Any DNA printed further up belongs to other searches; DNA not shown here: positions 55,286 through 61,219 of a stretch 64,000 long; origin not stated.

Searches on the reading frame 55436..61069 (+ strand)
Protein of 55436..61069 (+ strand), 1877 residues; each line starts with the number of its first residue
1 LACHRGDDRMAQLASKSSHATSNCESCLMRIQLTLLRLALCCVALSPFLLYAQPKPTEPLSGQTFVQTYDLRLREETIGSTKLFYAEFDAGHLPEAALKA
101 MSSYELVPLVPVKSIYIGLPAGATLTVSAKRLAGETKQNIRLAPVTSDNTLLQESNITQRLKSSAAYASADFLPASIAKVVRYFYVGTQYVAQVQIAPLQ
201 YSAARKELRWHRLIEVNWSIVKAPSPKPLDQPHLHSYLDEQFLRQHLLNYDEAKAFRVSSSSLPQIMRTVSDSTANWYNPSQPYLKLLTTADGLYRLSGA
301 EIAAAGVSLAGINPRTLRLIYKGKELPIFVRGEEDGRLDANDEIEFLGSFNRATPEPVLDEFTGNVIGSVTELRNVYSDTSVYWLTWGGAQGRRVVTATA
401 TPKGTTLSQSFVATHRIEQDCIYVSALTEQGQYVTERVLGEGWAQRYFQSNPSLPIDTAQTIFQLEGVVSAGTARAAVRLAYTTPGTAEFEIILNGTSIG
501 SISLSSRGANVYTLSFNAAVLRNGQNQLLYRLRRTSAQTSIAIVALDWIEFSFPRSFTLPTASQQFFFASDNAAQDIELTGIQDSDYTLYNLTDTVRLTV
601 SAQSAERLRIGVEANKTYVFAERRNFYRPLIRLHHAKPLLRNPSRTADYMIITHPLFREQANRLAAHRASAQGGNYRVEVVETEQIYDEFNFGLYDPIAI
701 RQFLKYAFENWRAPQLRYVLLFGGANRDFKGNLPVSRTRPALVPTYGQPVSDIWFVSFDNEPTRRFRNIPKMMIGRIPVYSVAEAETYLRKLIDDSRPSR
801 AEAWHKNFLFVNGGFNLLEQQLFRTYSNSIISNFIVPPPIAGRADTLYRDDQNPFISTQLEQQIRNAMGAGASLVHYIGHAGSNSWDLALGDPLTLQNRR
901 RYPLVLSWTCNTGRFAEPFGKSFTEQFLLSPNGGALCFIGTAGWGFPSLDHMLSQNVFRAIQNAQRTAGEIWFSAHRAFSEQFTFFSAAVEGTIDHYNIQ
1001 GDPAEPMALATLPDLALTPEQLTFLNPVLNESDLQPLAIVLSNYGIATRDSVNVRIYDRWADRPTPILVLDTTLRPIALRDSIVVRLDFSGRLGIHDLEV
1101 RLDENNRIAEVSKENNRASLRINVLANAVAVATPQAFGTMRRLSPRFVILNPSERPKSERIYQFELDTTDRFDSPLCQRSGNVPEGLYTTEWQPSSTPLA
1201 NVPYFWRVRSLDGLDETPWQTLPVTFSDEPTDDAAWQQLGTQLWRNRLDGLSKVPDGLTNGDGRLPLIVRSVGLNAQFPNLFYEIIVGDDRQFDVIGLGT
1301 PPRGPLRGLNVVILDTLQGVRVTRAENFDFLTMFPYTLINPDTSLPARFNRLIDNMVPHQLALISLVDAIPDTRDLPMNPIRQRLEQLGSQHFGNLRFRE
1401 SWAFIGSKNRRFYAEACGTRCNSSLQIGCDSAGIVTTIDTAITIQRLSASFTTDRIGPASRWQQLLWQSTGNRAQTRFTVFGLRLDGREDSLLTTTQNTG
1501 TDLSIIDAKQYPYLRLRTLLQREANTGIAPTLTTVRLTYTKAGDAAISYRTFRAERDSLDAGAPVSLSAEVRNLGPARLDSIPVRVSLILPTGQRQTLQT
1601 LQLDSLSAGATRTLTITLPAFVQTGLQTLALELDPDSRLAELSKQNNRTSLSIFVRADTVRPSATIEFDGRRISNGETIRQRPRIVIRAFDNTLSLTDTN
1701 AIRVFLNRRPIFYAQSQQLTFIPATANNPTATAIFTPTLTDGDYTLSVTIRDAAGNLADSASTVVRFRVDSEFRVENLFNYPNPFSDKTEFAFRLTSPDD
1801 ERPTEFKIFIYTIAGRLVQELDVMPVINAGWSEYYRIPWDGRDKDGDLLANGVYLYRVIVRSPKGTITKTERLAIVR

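Call 86: search_protein_families(library=pfam, proteins=[window:55436-61069:+], max_evalue=0.000001)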
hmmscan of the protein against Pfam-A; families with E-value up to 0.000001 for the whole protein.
window:55436-61069:+ (1877 aa): 4 families
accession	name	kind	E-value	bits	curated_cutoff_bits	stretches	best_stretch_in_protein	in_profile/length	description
PF01364.23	Peptidase_C25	-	1.6e-72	245.3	23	1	649-1004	1-371/374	Peptidase family C25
PF07705.17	CARDB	-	2.9e-13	50.3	22.7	1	1557-1649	13-99/101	CARDB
PF08126.16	Propeptide_C25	-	1.4e-09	37.8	22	1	108-225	60-177/205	Propeptide_C25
PF15711.10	ILEI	-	2.5e-09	38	27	1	1307-1409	1-89/90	Interleukin-like EMT inducer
